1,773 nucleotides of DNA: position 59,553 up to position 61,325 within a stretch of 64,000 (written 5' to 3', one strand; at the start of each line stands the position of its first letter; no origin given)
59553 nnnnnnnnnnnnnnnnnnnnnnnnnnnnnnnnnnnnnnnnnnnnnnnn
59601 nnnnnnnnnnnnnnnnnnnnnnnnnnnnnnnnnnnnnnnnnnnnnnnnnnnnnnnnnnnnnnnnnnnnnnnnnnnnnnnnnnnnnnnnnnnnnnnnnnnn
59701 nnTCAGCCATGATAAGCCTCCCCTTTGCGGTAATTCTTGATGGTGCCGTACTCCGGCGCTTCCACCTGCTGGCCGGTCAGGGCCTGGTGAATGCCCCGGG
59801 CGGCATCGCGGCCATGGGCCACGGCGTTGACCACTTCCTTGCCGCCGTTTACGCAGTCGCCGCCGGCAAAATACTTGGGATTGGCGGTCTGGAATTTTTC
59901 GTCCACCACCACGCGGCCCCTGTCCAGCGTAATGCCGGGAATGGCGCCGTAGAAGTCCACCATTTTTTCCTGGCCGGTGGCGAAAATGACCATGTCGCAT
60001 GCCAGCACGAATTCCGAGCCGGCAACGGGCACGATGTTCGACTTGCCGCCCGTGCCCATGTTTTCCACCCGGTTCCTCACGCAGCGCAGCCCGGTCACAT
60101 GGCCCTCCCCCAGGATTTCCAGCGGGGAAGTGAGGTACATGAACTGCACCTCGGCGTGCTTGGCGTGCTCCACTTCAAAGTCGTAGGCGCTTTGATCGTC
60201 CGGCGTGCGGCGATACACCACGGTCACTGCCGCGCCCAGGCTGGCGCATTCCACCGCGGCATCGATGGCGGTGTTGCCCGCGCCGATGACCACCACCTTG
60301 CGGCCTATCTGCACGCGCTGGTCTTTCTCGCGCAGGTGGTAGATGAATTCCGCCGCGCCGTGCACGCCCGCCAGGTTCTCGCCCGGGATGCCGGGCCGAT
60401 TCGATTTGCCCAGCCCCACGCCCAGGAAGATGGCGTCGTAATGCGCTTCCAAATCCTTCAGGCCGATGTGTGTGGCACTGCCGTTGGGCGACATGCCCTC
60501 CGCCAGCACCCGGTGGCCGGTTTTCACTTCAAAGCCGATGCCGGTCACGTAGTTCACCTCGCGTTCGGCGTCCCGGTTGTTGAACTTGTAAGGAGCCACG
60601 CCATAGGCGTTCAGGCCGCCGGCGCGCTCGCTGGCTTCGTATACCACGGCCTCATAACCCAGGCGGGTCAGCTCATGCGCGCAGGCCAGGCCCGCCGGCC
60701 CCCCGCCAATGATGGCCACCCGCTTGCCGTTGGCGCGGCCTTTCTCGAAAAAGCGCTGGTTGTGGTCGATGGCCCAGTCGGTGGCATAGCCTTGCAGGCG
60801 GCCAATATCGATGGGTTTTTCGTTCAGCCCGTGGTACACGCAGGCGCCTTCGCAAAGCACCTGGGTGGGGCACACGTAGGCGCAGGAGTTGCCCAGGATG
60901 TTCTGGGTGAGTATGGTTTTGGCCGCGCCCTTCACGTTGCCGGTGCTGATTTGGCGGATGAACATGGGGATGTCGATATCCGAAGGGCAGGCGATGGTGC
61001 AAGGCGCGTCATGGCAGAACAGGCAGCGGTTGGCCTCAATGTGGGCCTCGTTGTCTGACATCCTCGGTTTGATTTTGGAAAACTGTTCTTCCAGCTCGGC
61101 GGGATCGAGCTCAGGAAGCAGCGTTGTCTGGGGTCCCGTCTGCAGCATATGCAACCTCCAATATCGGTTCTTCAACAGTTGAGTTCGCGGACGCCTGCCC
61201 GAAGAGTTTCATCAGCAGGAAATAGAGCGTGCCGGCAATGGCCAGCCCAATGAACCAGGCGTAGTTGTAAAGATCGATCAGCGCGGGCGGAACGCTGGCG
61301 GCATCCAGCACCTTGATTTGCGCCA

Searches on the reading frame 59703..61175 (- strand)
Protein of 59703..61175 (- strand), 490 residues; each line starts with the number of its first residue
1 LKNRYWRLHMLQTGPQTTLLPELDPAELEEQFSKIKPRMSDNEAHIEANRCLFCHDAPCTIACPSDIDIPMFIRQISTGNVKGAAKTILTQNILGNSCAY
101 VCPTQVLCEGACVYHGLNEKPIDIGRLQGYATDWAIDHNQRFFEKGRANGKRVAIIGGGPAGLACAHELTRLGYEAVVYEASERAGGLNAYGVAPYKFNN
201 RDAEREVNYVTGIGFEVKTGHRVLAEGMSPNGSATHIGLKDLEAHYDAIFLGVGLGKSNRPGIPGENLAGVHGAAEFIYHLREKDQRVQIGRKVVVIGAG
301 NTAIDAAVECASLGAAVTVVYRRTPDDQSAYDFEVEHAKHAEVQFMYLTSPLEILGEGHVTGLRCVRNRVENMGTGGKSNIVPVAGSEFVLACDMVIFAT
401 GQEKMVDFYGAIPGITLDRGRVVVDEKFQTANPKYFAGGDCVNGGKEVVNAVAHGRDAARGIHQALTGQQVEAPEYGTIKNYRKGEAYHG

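Call 72: search_protein_families(library=pfam, proteins=[window:59703-61175:-], max_evalue=0.0001)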
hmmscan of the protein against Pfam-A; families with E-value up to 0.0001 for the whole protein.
window:59703-61175:- (490 aa): 16 families
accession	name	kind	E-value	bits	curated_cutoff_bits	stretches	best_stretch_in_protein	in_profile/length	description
PF14691.11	Fer4_20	-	3.5e-34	117.4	25.8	1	30-138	3-111/113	Dihydroprymidine dehydrogenase domain II, 4Fe-4S cluster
PF07992.20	Pyr_redox_2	-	1.5e-33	116.9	26.1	1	152-455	2-291/291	Pyridine nucleotide-disulphide oxidoreductase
PF13738.12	Pyr_redox_3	-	4e-19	69.4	30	1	257-430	137-296/305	Pyridine nucleotide-disulphide oxidoreductase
PF00070.33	Pyr_redox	-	3.3e-12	47.2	22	1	293-361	1-75/82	Pyridine nucleotide-disulphide oxidoreductase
PF01266.30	DAO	-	1.8e-09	38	27.9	1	152-186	1-35/353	FAD dependent oxidoreductase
PF13450.12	NAD_binding_8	-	1.5e-08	35.2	21.9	1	155-188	1-34/68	NAD(P)-binding Rossmann-like domain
PF00743.25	FMO-like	-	1.5e-08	34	22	0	240-320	133-212/532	Flavin-binding monooxygenase-like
PF00890.30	FAD_binding_2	-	1.4e-07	31.5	20.4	0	153-187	2-36/414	FAD binding domain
PF03486.20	HI0933_like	-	6.3e-07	29.5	50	0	152-186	2-36/244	HI0933-like protein Rossmann domain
PF12831.13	FAD_oxidored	-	1.8e-06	27.9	27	0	153-219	2-66/416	FAD dependent oxidoreductase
PF03807.23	F420_oxidored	-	2.4e-06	28.5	21.6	0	152-203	1-56/94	NADP oxidoreductase coenzyme F420-dependent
PF02826.25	2-Hacid_dh_C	-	2.4e-06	27.5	25.1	0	133-194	22-81/178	D-isomer specific 2-hydroxyacid dehydrogenase, NAD binding domain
PF01494.25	FAD_binding_3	-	8.8e-06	25.6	22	0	153-182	4-33/349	FAD binding domain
PF01262.27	AlaDh_PNT_C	-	1.1e-05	25.4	23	0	293-330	30-67/214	Alanine dehydrogenase/PNT, C-terminal domain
PF13241.12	NAD_binding_7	-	1.8e-05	25.7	22.1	0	291-330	7-47/104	Putative NAD(P)-binding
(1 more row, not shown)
